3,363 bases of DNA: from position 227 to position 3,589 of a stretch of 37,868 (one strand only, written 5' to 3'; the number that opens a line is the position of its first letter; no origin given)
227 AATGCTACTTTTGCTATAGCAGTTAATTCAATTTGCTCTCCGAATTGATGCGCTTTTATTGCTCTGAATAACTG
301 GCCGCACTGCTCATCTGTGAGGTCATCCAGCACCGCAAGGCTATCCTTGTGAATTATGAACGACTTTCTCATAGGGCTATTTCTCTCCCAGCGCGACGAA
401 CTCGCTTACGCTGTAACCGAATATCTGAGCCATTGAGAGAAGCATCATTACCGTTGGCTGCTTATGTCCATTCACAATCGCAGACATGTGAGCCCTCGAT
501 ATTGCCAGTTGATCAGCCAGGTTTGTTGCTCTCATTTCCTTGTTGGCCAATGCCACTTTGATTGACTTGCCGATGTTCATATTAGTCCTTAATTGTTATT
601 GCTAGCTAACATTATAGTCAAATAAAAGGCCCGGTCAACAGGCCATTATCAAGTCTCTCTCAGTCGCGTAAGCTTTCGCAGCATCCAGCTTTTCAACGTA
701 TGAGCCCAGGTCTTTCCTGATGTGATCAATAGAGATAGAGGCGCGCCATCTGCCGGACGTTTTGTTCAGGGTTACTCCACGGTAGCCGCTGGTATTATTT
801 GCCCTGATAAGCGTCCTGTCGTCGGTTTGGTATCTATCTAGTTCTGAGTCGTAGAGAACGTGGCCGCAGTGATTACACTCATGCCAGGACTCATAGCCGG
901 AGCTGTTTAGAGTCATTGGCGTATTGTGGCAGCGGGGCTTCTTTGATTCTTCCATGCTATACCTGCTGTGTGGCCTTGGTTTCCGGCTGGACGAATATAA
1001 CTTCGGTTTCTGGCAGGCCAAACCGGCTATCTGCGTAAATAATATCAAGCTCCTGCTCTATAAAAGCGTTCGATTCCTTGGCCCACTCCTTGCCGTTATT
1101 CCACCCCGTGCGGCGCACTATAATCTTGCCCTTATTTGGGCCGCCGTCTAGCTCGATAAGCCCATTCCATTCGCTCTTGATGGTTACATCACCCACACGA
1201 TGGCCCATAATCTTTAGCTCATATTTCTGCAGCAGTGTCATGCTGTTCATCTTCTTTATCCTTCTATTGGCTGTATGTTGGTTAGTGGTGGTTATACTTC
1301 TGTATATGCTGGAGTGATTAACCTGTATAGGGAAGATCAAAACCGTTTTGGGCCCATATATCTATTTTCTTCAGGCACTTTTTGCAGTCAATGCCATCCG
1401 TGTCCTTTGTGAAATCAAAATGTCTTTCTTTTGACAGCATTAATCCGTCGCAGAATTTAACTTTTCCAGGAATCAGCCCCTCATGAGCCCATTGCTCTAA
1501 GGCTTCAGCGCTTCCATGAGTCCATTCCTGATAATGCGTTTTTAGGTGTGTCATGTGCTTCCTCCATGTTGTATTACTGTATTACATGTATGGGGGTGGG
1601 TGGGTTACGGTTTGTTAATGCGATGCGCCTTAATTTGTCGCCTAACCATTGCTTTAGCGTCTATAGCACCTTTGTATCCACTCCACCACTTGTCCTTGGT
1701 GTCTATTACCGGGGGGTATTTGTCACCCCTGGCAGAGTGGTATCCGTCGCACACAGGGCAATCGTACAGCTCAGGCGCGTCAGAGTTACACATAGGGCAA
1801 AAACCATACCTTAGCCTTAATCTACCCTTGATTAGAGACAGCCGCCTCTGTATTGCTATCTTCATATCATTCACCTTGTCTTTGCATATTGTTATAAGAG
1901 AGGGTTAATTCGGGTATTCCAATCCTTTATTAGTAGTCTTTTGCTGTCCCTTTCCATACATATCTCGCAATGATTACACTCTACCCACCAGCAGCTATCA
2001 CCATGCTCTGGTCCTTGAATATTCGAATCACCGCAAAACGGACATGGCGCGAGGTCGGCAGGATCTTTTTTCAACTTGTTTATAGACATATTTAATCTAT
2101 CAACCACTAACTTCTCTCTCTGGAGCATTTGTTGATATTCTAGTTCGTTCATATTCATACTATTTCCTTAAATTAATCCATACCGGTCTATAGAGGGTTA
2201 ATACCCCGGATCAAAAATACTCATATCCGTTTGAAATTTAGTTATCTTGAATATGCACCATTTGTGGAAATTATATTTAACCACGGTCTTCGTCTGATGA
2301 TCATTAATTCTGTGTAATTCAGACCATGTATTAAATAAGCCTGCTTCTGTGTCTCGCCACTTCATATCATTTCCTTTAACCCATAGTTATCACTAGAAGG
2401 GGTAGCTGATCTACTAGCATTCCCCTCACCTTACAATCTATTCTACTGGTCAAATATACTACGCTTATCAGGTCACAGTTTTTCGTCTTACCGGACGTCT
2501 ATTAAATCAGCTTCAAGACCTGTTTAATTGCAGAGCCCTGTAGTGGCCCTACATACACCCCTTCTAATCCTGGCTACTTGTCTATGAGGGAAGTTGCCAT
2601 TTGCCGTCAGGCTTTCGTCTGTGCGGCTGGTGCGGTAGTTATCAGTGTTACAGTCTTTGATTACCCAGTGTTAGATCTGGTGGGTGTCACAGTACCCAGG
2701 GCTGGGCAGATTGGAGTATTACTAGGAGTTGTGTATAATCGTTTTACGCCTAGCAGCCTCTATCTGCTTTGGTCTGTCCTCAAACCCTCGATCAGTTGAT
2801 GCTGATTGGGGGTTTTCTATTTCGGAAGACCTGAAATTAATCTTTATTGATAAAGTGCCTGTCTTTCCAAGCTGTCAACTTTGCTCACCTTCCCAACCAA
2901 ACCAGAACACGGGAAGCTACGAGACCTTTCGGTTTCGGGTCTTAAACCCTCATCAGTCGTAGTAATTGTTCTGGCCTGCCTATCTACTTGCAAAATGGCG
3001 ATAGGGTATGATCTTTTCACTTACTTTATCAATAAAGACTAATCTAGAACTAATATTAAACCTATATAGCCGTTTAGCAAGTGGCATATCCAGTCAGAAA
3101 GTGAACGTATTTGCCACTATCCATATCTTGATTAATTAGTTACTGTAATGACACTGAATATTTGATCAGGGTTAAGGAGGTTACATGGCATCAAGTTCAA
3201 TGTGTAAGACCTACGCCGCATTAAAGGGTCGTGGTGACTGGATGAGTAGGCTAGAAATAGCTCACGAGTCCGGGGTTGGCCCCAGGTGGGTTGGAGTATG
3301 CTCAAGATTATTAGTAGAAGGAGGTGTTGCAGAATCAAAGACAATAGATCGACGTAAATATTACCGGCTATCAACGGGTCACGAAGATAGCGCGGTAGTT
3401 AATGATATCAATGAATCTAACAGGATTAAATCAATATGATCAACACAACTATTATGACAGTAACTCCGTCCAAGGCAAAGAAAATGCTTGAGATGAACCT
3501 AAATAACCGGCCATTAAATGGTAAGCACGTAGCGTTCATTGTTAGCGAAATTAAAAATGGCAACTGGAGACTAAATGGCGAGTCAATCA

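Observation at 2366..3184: About 820-bp ORF-free divergent control region containing an orphan intrinsic terminator (candidate structured ncRNA, origin or switch)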

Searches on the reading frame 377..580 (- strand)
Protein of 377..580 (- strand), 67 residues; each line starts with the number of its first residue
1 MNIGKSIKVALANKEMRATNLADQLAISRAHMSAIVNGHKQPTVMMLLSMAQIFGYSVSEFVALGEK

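Call 20: search_protein_families(library=pfam, proteins=[window:377-580:-], max_evalue=0.01)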
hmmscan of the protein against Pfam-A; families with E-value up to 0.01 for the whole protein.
window:377-580:- (67 aa): 4 families
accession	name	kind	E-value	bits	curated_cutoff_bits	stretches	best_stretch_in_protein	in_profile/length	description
PF01381.28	HTH_3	-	1.7e-05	25.2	23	1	14-61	8-55/55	Helix-turn-helix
PF13443.12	HTH_26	-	0.00069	20.3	22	1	7-61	2-57/63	Cro/C1-type HTH DNA-binding domain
PF13560.12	HTH_31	-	0.0019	18.9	27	1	16-61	15-61/64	Helix-turn-helix domain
PF12844.13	HTH_19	-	0.0068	16.7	30.2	1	5-61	2-58/64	Helix-turn-helix domain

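Call 82: search_protein_families(library=phrogs, proteins=[window:377-580:-], max_evalue=0.001)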
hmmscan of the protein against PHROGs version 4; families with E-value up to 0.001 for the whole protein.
window:377-580:- (67 aa): 11 families
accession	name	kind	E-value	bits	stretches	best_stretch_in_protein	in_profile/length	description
phrog_1468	-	transcription regulation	1.8e-08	34.9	1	2-43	7-48/67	transcriptional repressor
phrog_2439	-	transcription regulation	1.7e-06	28.1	1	3-63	8-68/367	transcriptional regulator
phrog_3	-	transcription regulation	2.1e-05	25.5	1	1-62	87-146/430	transcriptional repressor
phrog_1381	-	moron, auxiliary metabolic gene and host takeover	2.2e-05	24.9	1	3-62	13-73/264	plasmid antitoxin with HTH domain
phrog_9103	-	transcription regulation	0.00012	23.1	1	19-62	26-68/78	transcriptional repressor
phrog_4583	-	transcription regulation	0.00039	21.4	1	4-63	12-71/81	transcriptional repressor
phrog_21705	-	unknown function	0.00044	20.8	1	3-60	120-177/184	-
phrog_2967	-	transcription regulation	0.00046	20.8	1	2-59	10-67/225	transcriptional regulator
phrog_8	-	transcription regulation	0.00051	20.6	1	1-61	75-135/346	transcriptional regulator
phrog_2328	-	transcription regulation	0.00059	20.6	1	5-58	18-71/128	transcriptional repressor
phrog_638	-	transcription regulation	0.00081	20.3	1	20-61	22-63/145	transcriptional regulator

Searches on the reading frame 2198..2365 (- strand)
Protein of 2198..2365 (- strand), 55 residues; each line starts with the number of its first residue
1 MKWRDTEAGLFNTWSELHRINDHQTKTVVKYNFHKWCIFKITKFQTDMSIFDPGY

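Call 18: find_encoding_contigs(protein=window:2198-2365:-, flank=5000, max_places=10)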
Protein window:2198-2365:- (55 aa): no gene with exactly this product is on record in the collection.

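Call 20: search_protein_families(library=pfam, proteins=[window:2198-2365:-], max_evalue=0.01)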
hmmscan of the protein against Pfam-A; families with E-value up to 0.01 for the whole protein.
window:2198-2365:- (55 aa): 0 families

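Call 82: search_protein_families(library=phrogs, proteins=[window:2198-2365:-], max_evalue=0.001)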
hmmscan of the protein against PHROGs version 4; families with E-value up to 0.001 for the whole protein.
window:2198-2365:- (55 aa): 0 families

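Call 107: find_homologous_proteins(query=window:2198-2362:-, max_evalue=0.001)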
Query window:2198-2362:- (54 aa): 1 proteins with E <= 0.001 among 1 candidates.
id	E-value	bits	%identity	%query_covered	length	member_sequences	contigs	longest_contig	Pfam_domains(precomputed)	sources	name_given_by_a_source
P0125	1.9e-13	67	63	89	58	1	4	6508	-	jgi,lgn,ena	-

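Call 108: find_encoding_contigs(protein=P0125, flank=5000, max_places=4)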
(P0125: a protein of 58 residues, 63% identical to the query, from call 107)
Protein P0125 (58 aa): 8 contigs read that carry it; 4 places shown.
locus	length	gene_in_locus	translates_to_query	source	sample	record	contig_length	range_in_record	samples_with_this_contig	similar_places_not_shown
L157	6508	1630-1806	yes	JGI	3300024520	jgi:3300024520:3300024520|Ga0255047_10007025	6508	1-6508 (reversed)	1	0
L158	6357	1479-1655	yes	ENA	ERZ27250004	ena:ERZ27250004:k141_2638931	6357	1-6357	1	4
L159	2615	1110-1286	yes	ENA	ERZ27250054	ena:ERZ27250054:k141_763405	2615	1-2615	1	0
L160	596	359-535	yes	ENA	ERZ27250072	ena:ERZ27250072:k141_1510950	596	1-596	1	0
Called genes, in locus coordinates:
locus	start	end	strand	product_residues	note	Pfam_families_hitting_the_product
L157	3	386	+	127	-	?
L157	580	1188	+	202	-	-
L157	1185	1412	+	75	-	-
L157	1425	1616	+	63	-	-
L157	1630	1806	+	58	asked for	-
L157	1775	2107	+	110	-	-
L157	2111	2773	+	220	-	-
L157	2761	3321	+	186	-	PF13489:Methyltransf_23, PF03848:TehB (weak), PF08241:Methyltransf_11, PF08242:Methyltransf_12 (weak), PF13649:Methyltransf_25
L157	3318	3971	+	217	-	-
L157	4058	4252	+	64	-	PF01844:HNH, PF14279:HNH_5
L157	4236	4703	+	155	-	-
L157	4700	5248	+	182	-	-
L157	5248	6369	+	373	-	-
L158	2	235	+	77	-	?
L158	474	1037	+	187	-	-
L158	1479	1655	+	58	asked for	-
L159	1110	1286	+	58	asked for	-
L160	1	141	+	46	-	?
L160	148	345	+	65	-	-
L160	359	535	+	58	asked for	-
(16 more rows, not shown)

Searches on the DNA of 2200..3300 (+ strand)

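Call 7: search_dna_similar(query=window:2200-3300:+, collection=phages, mode=distant, max_rows=30)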
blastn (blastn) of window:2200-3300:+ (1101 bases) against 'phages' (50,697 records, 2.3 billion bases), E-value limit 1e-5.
No match.

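Call 10: search_rna_families(source=window, start=2200, end=3300, threshold=evalue, max_evalue=10, show_alignments=3)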
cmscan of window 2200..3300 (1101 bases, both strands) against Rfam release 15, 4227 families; matches with E-value up to 10: 5.
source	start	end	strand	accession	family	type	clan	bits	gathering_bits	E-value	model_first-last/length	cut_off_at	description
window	2896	2974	-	RF02275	Hammerhead_HH9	Gene; ribozyme;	CL00010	26.4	52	0.00044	1-77/77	no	Hammerhead ribozyme HH9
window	2770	2820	+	RF02399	NsiR1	Gene; sRNA;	-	20.8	39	0.21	1-60/60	no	Nitrogen stress-induced RNA 1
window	2264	2327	+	RF00318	snoZ175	Gene; snRNA; snoRNA; CD-box;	-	19.3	43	5.9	1-81/81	no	Small nucleolar RNA Z175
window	2471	2552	-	RF03083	cow-rumen-3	Gene; sRNA;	-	13.3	86.7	3.6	1-141/141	no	cow-rumen-3 RNA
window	2802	2855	+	RF01265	snR42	Gene; snRNA; snoRNA; HACA-box;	CL00032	9.9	61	9.6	42-99/349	no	Small nucleolar RNA snR42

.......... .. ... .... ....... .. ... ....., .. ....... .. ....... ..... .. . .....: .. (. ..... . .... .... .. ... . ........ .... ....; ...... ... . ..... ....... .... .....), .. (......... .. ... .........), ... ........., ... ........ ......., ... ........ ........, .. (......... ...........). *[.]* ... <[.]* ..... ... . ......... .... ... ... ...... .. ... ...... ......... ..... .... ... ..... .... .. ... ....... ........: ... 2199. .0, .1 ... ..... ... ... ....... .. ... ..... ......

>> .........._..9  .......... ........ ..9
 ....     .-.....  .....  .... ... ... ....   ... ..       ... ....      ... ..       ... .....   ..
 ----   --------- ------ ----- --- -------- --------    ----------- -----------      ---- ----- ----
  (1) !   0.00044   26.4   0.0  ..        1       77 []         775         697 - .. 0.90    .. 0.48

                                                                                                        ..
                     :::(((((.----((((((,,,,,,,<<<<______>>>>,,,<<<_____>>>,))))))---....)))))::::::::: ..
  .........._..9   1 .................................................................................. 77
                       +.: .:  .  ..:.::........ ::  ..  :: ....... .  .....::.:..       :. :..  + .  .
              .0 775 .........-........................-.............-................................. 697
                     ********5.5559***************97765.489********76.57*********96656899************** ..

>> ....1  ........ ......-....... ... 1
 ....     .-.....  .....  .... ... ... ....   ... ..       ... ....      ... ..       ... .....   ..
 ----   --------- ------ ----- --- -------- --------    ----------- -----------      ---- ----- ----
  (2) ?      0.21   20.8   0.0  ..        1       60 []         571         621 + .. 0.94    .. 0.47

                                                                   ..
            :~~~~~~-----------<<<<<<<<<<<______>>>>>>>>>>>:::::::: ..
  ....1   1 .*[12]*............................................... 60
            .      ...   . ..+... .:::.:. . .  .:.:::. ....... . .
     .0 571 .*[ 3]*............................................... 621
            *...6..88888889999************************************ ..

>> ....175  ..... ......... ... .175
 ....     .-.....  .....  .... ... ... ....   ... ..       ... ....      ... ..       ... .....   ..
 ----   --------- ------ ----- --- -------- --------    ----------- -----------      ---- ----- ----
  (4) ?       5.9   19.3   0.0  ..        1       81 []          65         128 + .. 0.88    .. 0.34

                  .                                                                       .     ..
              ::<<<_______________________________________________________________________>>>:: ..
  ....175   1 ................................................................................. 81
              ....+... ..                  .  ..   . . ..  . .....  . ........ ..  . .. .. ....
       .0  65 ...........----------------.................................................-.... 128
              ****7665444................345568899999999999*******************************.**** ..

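Call 88: search_dna_similar(query=window:2905-2975:-, collection=phages, mode=distant, max_evalue=10, max_rows=40)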
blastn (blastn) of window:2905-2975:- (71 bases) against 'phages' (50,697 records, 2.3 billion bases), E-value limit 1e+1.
Records with a match: 4; places in all: 4; records where one place covers at least 80% of the query: 0.
Best place of each record, by identity: >=99% 4.
By first word of the organism name: Pseudomonas 3; Edwardsiella 1.
By host as written in the record: Pseudomonas sp. 3; Edwardsiella piscicida EIB202 1.
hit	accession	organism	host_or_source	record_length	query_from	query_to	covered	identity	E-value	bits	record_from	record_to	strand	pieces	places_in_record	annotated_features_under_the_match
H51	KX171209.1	Pseudomonas phage vB_Pae575P-3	Pseudomonas sp.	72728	1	18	25%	100.0%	7e+0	34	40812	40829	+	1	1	hypothetical protein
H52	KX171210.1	Pseudomonas phage vB_Pae1396P-5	Pseudomonas sp.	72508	1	18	25%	100.0%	7e+0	34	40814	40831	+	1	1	single-stranded DNA-binding protein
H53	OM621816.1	Edwardsiella phage vB_EpM_ZHS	Edwardsiella piscicida EIB202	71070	52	69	25%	100.0%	7e+0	34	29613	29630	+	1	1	hypothetical protein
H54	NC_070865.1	Pseudomonas phage vB_Pae575P-3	Pseudomonas sp.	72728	1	18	25%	100.0%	7e+0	34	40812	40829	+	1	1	hypothetical protein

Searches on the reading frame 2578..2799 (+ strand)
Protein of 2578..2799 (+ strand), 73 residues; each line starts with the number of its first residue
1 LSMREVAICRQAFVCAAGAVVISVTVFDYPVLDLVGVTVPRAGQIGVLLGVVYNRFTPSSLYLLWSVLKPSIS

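Call 20: search_protein_families(library=pfam, proteins=[window:2578-2799:+], max_evalue=0.01)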
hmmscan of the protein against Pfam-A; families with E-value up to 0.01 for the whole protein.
window:2578-2799:+ (73 aa): 0 families

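Call 94: search_protein_representatives(protein=window:2578-2796:+)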
Query: 73 residues. Proteins with E-value up to 0.001 (for the whole library): 4; up to 1e-10: 0; up to 1e-30: 0. The best 4 are listed.
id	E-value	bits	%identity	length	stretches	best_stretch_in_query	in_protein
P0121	8.2e-06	42.2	23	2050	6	7-66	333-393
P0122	1.8e-05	41.1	43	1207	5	15-44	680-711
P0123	1.4e-04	38.3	27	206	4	7-48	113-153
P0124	5.0e-04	36.5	33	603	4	13-45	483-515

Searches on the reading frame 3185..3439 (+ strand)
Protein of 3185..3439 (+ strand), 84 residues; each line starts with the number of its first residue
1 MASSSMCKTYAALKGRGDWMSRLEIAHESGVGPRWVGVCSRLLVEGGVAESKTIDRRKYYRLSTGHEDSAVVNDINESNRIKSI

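Call 17: find_encoding_contigs(protein=window:3185-3439:+, flank=5000, max_places=10)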
Protein window:3185-3439:+ (84 aa): no gene with exactly this product is on record in the collection.

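Call 20: search_protein_families(library=pfam, proteins=[window:3185-3439:+], max_evalue=0.01)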
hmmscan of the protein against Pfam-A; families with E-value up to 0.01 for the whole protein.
window:3185-3439:+ (84 aa): 0 families

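Call 82: search_protein_families(library=phrogs, proteins=[window:3185-3439:+], max_evalue=0.001)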
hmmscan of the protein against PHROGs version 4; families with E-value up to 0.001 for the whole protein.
window:3185-3439:+ (84 aa): 0 families
